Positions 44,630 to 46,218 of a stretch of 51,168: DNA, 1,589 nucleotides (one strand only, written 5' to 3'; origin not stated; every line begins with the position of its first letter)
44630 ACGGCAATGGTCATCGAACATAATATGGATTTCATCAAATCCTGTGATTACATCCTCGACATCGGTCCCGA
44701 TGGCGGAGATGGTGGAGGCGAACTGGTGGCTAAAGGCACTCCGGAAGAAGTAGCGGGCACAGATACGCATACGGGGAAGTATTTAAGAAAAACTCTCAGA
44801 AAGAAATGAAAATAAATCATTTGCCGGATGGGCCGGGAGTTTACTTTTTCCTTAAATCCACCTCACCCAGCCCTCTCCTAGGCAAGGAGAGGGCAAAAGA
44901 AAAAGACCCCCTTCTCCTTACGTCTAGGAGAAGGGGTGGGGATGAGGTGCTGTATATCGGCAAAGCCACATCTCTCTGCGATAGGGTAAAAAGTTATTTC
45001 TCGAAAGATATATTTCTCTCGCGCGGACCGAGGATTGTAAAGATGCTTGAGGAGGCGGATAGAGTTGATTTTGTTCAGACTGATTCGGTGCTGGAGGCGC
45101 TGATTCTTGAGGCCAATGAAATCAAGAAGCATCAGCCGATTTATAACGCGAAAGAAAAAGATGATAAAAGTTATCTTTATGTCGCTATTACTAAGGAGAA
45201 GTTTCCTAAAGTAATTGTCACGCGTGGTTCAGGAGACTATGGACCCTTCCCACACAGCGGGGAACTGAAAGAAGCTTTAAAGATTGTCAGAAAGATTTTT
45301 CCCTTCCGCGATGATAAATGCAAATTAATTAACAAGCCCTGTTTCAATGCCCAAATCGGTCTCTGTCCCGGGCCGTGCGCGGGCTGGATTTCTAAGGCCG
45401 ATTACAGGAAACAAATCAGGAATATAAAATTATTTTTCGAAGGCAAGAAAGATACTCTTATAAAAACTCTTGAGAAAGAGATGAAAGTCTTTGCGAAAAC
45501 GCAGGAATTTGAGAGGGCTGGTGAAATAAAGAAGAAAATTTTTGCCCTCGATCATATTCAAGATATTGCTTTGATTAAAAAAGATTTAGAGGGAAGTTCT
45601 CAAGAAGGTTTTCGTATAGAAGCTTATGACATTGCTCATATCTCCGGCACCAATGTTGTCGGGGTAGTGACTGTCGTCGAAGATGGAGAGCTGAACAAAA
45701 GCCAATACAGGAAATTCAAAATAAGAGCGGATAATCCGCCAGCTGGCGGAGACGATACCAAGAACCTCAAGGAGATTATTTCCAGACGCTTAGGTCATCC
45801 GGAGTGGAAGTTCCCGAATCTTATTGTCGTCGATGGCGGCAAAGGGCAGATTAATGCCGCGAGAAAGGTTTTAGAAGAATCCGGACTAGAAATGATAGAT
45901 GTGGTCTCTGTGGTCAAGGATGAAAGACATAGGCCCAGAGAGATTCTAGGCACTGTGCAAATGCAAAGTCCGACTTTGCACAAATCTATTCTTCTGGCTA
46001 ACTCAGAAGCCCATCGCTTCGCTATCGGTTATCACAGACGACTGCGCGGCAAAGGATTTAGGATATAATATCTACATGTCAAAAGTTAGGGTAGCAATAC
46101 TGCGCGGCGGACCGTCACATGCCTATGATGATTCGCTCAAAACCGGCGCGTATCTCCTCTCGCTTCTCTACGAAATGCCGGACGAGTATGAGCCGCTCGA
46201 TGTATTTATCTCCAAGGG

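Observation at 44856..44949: ~91-nt element predicted to fold as a three-way junction, inserted in-frame between the GIY and YIG strands of UvrC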

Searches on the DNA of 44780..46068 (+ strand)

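Call 39: search_rna_families(source=window, start=44780, end=45020, threshold=evalue, max_evalue=10, show_alignments=3)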
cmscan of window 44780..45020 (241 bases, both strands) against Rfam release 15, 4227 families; matches with E-value up to 10: 23.
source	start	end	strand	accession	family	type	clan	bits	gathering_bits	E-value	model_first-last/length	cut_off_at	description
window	44893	44915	-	RF00489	ctRNA_p42d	Gene; antisense;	-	23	50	0.0062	1-46/46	no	ctRNA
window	44895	44945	+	RF02416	TCV_H4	Cis-reg;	-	23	50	0.049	1-51/51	no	Turnip crinkle virus 3'UTR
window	44860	44908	+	RF00736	mir-320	Gene; miRNA;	-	22.2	55.5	0.0063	1-76/76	no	mir-320 microRNA precursor family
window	44866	44940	+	RF01012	mir-628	Gene; miRNA;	-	21.9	75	0.014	1-77/77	no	mir-628 microRNA precursor family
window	44855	44952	-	RF04123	mir-3127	Gene; miRNA;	-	20.6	82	0.3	1-87/87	no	mir-3127 microRNA precursor family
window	44859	44948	-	RF03509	mir-4660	Gene; miRNA;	-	19.5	87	0.14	1-86/86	no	mir-4660 microRNA precursor family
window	44862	44946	-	RF03308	MIR848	Gene; miRNA;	-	17.2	90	0.4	1-97/97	no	MIR848 microRNA precursor family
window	44866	44898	-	RF03872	MIR6426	Gene; miRNA;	-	17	96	0.74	1-84/84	no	MIR6426 microRNA precursor family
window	44855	44947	+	RF03509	mir-4660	Gene; miRNA;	-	16.9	87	0.73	1-86/86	no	mir-4660 microRNA precursor family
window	44871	44937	+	RF02953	DUF1874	Cis-reg;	-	16.9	42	0.74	1-93/93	no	DUF1874 RNA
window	44858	44950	+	RF04096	mir-4433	Gene; miRNA;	-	16.9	77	0.76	1-83/83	no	mir-4433 microRNA precursor family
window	44840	44903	-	RF02266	XIST_intron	Gene; lncRNA;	-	16.6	70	1.9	1-68/68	no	XIST 3' intron conserved motif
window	44789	44875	-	RF00329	snoZ162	Gene; snRNA; snoRNA; CD-box;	-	15.6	45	2.2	1-88/88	no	Small nucleolar RNA Z162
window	44906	44947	+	RF01370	CRISPR-DR57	Gene; CRISPR;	-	15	39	1.2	1-37/37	no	CRISPR RNA direct repeat element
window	44804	44868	+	RF02480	GlsR14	Gene; snRNA; snoRNA; CD-box;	-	14.7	90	0.29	1-68/68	no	Small nucleolar RNA GlsR14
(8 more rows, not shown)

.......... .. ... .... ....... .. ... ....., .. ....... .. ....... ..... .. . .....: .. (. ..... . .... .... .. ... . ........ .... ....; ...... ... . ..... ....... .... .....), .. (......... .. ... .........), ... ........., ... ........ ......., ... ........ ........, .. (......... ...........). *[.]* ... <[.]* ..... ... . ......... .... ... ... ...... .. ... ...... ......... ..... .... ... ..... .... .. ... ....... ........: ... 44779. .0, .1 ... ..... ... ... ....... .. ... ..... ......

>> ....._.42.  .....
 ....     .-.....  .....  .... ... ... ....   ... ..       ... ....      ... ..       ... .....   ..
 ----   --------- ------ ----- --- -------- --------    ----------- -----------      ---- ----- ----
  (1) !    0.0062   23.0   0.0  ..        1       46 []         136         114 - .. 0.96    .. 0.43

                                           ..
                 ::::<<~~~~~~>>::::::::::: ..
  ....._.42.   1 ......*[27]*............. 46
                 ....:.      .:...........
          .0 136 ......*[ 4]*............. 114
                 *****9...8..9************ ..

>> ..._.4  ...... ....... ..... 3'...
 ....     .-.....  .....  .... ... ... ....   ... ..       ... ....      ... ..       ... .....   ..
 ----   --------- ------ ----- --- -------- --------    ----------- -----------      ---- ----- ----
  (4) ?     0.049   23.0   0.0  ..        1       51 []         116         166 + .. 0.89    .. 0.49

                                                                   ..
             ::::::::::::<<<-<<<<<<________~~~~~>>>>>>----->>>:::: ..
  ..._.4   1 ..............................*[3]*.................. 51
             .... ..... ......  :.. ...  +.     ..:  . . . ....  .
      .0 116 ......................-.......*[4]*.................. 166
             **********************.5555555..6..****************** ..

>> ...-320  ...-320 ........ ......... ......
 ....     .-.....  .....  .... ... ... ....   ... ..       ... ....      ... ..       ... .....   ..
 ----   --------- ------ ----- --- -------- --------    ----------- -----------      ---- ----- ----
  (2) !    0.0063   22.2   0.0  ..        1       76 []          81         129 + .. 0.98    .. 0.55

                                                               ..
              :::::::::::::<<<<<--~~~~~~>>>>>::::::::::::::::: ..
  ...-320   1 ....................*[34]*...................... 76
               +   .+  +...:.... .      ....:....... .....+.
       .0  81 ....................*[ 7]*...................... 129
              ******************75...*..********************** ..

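Call 48: search_dna_similar(query=window:44850-44955:+, collection=plasmids, mode=distant, max_evalue=10, max_rows=30)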
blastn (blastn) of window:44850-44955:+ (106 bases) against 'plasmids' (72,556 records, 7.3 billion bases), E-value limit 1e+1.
Records with a match: 14; places in all: 16; records where one place covers at least 80% of the query: 1.
Best place of each record, by identity: 95-99% 1; 90-95% 6; 80-90% 6; 60-80% 1.
By first word of the organism name: Azospirillum 7; Sinorhizobium 2; Pseudanabaena 1; Haliovirga 1; Aeromonas 1; Methylobacterium 1; Bacillus 1.
By predicted mobility (MOB-suite, as given by PLSDB): non-mobilizable 11; conjugative 2; mobilizable 1.
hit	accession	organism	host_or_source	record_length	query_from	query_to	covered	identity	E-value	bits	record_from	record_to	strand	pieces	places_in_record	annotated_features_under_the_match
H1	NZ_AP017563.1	Pseudanabaena sp. ABRG5-3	-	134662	12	98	82%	71.7%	7e-2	43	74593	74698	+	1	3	none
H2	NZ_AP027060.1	Haliovirga abyssi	-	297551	60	99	38%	85.0%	7e-2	44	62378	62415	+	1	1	none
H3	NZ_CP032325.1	Azospirillum argentinense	soil sample,Agricultural field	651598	8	48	39%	80.5%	9e-1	39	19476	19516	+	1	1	none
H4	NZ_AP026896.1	Aeromonas caviae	Microbe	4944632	59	98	38%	82.5%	9e-1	39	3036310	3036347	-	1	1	none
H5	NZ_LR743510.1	Methylobacterium bullatum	-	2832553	10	44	33%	86.1%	3e+0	37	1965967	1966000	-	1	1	none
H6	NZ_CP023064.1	Sinorhizobium sp. CCBAU 05631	G.max,nodule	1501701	12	44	31%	91.2%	2e-2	46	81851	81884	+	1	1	record has no annotation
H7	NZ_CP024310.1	Sinorhizobium fredii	Phaseolus vulgaris,cell culture,plant ...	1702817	12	44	31%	91.2%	2e-2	46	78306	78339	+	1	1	record has no annotation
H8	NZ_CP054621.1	Azospirillum oryzae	cell culture,soil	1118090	9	44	34%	83.3%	9e-1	39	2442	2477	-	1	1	record has no annotation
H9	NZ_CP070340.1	Bacillus cereus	Bombyx mori,whole organism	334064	39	66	26%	89.3%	3e+0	38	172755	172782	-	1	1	none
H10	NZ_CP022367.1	Azospirillum sp. TSH58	single cell,paddy soils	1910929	4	29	25%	96.2%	7e-2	44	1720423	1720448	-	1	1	record has no annotation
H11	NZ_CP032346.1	Azospirillum brasilense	soil sample,Agricultural field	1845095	4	29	25%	92.3%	9e-1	39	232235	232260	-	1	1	record has no annotation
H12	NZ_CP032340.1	Azospirillum brasilense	soil sample,Agricultural field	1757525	4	29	25%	92.3%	9e-1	39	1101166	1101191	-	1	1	none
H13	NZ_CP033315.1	Azospirillum brasilense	rhizosphere soil of Digitaria ...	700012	4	29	25%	92.3%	9e-1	39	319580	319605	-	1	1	none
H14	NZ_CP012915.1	Azospirillum brasilense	Digitaria eriantha,microbe,root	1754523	4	29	25%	92.3%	9e-1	39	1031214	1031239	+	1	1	none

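Call 49: get_annotated_region(hit=H1, flank=1500)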
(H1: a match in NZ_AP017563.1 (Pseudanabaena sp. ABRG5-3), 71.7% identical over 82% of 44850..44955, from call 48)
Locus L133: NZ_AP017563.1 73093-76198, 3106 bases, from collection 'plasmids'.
description: Pseudanabaena sp. ABRG5-3 plasmid ABRG53c, complete sequence
organism: Pseudanabaena sp. ABRG5-3 (NCBI taxid 685565)
taxonomy: Bacteria; Cyanobacteriota; Cyanophyceae; Pseudanabaenales; Pseudanabaenaceae; Pseudanabaena; Pseudanabaena sp. ABRG5-3
host: -; source: -; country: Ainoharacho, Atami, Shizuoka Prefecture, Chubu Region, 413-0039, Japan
typing (MOB-suite, as given by PLSDB): non-mobilizable; replicon rep_cluster_465
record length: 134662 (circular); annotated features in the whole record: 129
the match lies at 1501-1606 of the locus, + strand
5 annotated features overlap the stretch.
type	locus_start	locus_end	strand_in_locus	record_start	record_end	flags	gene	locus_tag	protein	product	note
CDS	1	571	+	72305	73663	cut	-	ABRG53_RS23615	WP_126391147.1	LLM class flavin-dependent oxidoreductase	-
CDS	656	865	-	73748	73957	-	-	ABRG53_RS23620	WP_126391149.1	hypothetical protein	-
CDS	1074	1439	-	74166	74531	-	-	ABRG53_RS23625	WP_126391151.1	VOC family protein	-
CDS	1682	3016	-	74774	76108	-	-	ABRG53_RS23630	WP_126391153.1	MFS transporter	GO:0055085 - transmembrane transport [Evidence IEA]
CDS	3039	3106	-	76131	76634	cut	-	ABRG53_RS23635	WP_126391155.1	MarR family transcriptional regulator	-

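Call 81: search_with_rna_model(model_id=R1, sources=[L004, L005, L006, L007, L008, L009, L010, L011, L012, L053, L134, L136, L137, L138, L141, L142, L144, L145, L146, L147, L148, L149, L150, L151, L152, L153, L154, L155, L156, L157, L158, L160, L161, L162, L163, L165, L166, L167, L168, L169, L170, L172, L173], max_evalue=1)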
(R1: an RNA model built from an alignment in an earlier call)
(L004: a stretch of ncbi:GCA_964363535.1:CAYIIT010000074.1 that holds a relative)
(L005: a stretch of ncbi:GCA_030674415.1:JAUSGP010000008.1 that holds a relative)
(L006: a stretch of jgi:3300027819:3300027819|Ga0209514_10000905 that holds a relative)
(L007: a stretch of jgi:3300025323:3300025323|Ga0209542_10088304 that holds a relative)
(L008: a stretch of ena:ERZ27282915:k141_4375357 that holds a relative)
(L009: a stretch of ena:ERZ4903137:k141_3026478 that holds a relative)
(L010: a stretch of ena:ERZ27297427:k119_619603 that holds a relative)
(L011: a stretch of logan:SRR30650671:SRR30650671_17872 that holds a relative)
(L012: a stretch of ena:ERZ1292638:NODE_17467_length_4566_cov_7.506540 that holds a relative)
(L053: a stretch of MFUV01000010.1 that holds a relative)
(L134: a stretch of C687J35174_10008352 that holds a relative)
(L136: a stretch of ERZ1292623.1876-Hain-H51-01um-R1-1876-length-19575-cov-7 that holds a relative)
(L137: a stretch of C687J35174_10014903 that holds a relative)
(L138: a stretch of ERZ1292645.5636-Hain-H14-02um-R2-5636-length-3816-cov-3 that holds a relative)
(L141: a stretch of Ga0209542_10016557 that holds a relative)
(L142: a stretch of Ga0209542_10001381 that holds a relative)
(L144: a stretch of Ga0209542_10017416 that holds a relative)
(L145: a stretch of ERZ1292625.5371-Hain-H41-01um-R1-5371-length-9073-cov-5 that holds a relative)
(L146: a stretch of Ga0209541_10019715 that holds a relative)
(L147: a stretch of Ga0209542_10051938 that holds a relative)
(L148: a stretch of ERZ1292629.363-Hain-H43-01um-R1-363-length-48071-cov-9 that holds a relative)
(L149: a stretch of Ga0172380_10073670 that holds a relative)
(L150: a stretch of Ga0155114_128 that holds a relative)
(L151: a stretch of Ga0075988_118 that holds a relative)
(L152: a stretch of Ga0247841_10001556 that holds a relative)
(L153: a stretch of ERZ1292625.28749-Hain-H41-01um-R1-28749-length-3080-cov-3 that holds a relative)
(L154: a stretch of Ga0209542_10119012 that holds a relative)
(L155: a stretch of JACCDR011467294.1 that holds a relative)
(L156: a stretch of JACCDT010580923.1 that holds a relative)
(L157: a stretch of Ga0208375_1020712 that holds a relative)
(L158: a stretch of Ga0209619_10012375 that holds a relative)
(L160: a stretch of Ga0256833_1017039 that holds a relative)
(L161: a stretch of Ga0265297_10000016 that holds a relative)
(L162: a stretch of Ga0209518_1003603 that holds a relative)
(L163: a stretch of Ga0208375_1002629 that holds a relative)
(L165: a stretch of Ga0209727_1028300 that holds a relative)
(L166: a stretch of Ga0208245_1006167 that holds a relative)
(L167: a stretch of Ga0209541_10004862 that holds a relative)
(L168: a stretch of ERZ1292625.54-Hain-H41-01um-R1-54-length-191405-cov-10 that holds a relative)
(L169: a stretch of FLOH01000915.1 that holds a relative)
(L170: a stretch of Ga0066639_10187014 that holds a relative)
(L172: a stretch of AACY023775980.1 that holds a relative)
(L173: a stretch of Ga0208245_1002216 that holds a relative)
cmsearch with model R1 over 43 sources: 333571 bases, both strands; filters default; matches with E-value up to 1: 17.
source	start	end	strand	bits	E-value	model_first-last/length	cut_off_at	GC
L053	5256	5310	-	28.8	0.0032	1-96/96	no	0.64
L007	671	740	+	28.2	0.0043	1-96/96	no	0.7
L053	5256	5315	+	27.3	0.0067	1-96/96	no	0.63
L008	1954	2026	+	26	0.012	1-96/96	no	0.7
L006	10069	10129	-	25.5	0.016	1-96/96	no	0.67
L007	671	740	-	24.9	0.021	1-96/96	no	0.7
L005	10069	10129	-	24.5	0.025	1-96/96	no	0.69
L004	519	591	+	23.8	0.035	1-96/96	no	0.66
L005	10069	10129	+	23.4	0.042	1-96/96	no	0.69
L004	519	591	-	21.8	0.092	1-96/96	no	0.66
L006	1035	1095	+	21.7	0.095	1-96/96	no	0.61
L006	1035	1095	-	21.4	0.11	1-96/96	no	0.61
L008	1954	2026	-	21.4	0.11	1-96/96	no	0.7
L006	10069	10129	+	21.2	0.12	1-96/96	no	0.67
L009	403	473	-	21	0.14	1-96/96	no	0.54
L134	6047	6117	-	21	0.14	1-96/96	no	0.54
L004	2243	2327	+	19.7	0.25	1-96/96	no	0.59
